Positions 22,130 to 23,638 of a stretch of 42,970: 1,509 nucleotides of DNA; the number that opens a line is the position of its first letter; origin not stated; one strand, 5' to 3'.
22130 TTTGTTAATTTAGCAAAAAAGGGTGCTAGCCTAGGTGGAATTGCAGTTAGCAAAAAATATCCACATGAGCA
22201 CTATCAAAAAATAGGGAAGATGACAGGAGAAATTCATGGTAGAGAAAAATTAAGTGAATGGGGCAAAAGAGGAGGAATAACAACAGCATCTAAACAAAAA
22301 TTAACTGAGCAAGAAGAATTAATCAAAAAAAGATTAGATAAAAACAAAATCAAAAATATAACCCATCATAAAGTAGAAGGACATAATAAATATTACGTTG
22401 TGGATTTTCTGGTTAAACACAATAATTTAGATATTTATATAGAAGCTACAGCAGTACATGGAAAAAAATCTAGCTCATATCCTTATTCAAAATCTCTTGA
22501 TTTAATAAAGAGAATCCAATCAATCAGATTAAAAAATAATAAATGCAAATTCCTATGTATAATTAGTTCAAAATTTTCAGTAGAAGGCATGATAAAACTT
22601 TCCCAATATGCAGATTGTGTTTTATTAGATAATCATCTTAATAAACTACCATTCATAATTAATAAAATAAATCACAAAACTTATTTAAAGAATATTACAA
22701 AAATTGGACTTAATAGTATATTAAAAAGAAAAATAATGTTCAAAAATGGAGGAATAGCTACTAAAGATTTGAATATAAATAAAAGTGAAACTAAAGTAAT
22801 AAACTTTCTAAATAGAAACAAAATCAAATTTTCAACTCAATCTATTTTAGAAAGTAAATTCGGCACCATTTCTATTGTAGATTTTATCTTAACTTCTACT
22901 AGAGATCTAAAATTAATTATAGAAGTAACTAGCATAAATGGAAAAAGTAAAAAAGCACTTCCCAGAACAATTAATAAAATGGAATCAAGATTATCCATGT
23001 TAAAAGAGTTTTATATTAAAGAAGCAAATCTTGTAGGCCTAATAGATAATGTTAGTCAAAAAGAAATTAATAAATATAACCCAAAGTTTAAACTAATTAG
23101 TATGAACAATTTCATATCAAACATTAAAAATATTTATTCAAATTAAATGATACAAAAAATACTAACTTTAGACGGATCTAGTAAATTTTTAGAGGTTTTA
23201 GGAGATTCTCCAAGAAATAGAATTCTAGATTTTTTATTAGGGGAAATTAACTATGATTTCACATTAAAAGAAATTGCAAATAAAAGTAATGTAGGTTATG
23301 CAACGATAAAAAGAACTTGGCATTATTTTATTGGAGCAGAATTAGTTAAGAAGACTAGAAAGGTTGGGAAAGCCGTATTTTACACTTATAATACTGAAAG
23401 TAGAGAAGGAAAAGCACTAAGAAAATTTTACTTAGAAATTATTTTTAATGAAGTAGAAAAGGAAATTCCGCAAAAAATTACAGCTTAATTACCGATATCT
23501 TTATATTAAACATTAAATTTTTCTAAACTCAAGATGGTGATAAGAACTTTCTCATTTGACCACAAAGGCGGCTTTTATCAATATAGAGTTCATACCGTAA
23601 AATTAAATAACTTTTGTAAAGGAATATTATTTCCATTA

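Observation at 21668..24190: Very AT-rich HTH / double-endonuclease / wHTH / Cas4-like nuclease operon wedged between fen and polB: candidate uncharacterised defence or mobile module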

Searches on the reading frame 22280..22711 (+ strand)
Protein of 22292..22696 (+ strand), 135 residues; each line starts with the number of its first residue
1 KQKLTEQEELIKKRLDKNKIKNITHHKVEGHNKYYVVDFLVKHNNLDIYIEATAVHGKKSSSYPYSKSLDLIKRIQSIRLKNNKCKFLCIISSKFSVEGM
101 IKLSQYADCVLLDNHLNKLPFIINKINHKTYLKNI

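Call 32: search_protein_families(library=pfam, proteins=[window:22292-22696:+], max_evalue=10)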
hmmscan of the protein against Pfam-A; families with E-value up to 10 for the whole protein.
seq(135 aa): 0 families

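Call 42: search_solved_structures(query=A4, max_evalue=10, show_alignments=3)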
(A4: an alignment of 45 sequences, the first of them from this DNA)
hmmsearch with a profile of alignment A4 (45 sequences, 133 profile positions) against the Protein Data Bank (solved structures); distinct sequences matched with E-value up to 10: 12.
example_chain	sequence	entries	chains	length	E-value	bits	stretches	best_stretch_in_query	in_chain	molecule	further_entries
1m0d_A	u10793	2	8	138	0.00012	25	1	11-66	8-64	Endodeoxyribonuclease I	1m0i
2pfj_A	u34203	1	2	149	0.00043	23.3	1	11-63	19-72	Endodeoxyribonuclease 1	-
3r3p_A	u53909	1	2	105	0.0011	22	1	9-75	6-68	Mobile intron protein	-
1fzr_A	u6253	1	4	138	0.002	21.1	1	11-58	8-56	ENDONUCLEASE I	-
3cae_A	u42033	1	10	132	0.0071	19.3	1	12-66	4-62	Endonuclease I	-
9hig_H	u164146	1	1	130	0.01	18.8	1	13-90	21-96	Small ribosomal subunit protein uS8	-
3b2n_A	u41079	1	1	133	0.067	16.2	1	81-132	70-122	Uncharacterized protein Q99UF4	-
6spc_h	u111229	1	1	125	0.55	13.2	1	35-64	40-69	30S ribosomal protein S8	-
6spe_h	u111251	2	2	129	0.56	13.2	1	35-64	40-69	30S ribosomal protein S8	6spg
7unr_h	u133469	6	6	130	0.57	13.2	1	35-64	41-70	30S ribosomal protein S8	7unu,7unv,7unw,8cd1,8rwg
6spf_h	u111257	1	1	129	0.59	13.1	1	35-64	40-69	30S ribosomal protein S8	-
4dap_A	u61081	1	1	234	1.1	12.2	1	28-64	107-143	Sugar fermentation stimulation protein A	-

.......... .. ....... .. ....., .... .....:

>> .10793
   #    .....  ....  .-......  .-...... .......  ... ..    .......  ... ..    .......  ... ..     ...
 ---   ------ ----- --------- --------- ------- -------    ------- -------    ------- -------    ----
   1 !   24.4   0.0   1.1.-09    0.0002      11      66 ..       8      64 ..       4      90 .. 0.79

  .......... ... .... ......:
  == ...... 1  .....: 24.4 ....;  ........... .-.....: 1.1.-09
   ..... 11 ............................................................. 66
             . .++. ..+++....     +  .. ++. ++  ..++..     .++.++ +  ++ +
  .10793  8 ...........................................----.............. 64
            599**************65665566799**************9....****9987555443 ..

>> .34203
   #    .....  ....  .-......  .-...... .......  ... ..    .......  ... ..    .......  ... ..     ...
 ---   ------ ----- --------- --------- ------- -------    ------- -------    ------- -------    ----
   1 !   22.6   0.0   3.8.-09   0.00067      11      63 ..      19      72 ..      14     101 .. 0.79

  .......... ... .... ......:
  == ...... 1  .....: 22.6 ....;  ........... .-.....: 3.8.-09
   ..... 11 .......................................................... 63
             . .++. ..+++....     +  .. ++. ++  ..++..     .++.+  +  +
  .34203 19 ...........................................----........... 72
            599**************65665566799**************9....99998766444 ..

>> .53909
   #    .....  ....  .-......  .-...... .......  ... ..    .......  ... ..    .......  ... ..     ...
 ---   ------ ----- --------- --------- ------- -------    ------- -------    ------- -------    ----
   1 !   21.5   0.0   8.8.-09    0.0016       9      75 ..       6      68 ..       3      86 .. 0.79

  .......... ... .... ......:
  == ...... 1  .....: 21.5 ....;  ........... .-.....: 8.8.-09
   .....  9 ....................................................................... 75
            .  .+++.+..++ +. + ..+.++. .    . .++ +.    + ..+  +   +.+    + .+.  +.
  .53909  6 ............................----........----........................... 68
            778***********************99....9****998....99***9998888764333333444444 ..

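Call 43: find_homologous_proteins(query=A4, max_evalue=0.001)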
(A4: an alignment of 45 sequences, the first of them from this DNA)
Query A4 (45 sequences) (144 aa, profile of the alignment): 1 proteins with E <= 0.001 among 1892 candidates.
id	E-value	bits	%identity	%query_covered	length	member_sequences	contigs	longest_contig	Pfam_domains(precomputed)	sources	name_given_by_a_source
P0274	7.4e-15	73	31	27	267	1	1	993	PF01381.29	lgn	-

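Call 69: search_protein_families(library=phrogs, proteins=[window:22292-22696:+], max_evalue=0.1)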
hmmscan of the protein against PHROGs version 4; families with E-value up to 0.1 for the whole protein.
seq(135 aa): 2 families
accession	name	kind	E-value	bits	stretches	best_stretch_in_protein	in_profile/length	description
phrog_14259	-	unknown function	0.002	17.7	1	8-76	284-353/516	-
phrog_9673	-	unknown function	0.016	16.5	1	43-79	25-61/87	-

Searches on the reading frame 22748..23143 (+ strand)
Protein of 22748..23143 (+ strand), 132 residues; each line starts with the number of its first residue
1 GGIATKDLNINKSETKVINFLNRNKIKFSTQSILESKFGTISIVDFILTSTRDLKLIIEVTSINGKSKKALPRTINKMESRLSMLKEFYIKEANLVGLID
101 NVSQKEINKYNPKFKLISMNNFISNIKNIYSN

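Call 32: search_protein_families(library=pfam, proteins=[window:22748-23143:+], max_evalue=10)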
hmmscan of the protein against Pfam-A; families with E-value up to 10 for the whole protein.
seq(132 aa): 4 families
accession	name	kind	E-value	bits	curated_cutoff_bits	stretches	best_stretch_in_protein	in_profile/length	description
PF21598.3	PvuRts1I-like_N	-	0.0038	17.8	27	1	15-111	22-115/131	Restriction endonuclease PvuRts1 I-like, N-terminal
PF01467.32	CTP_transf_like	-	0.021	15.5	21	1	53-129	25-101/133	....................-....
PF04303.18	PrpF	-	0.13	11.5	27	1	56-120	203-266/371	PrpF protein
PF21356.2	Vps27_GAT-like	-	0.6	10.8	27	1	87-130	31-71/71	Vacuolar protein sorting-associated protein 27, GAT-like domain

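Call 69: search_protein_families(library=phrogs, proteins=[window:22748-23143:+], max_evalue=0.1)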
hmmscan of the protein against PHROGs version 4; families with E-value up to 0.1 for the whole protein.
seq(132 aa): 0 families

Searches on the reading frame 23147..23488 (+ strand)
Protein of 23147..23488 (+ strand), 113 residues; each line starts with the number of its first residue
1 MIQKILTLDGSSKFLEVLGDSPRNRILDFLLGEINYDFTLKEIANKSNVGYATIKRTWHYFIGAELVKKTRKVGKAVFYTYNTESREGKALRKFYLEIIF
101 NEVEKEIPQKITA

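Call 3: search_protein_families(library=pfam, proteins=[window:23147-23488:+], max_evalue=1)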
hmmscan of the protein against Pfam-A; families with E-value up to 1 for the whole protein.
window:23147-23488:+ (113 aa): 4 families
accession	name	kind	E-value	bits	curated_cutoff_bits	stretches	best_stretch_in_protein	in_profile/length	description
PF02294.24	7kD_DNA_binding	-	0.069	13.6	25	1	67-89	18-40/58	7kD DNA-binding domain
PF01475.25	FUR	-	0.1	13.2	23.1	1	22-82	9-75/121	Ferric uptake regulator family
PF00356.27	LacI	-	0.16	12.3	27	1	39-56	1-18/46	Bacterial regulatory proteins, lacI family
PF07638.17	Sigma70_ECF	-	0.2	12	21.1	1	38-60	152-174/185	ECF sigma factor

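Call 4: search_protein_families(library=padloc, proteins=[window:23147-23488:+], max_evalue=1)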
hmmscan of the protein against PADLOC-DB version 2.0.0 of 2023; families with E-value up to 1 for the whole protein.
window:23147-23488:+ (113 aa): 4 families
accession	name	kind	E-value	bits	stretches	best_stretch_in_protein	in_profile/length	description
PDLC04368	PDC-M05A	-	2.1e-06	25.7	1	13-85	5-76/201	-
PDLC01438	Csa3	-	4.1e-06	25.1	1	9-95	136-209/305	"CAS-I,CAS-II,CAS-III,CAS-IV,CAS-V,CAS-VI; associated_signaling"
PDLC04370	PDC-M05A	-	0.00031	18.7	1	25-94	19-86/194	-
PDLC01720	Csa3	-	0.015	13.8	1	12-91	16-94/118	Csa3_1_CAS-I-II-III-IV-V-VI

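Call 5: search_protein_families(library=ncbifam, proteins=[window:23147-23488:+], max_evalue=1)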
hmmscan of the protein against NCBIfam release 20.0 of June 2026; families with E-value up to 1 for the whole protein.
window:23147-23488:+ (113 aa): 4 families
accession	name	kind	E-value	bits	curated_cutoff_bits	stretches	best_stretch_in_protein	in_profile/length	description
NF033789.1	repress_SdpR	subfamily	0.00027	20.8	100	1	16-83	3-66/79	autorepressor SdpR family transcription factor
NF033788.1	HTH_metalloreg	subfamily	0.0015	18.3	55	1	12-84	2-71/77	metalloregulator ArsR/SmtB family transcription factor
NF041413.1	ArsR_Rv2640c_fam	equivalog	0.03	14.7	155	1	15-86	36-106/118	Rv2640c family ArsR-like transcriptional regulator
NF045555.1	Sul7d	equivalog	0.043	13.8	100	1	67-89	20-42/61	Sul7d family chromatin protein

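Call 69: search_protein_families(library=phrogs, proteins=[window:23147-23488:+], max_evalue=0.1)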
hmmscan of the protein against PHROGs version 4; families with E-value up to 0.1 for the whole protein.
window:23147-23488:+ (113 aa): 2 families
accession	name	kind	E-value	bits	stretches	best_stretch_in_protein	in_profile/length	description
phrog_2030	-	transcription regulation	0.05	14.3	1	19-81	12-75/202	transcriptional regulator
phrog_142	-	moron, auxiliary metabolic gene and host takeover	0.068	14.3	1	35-102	24-93/116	Ren-like exclusion protein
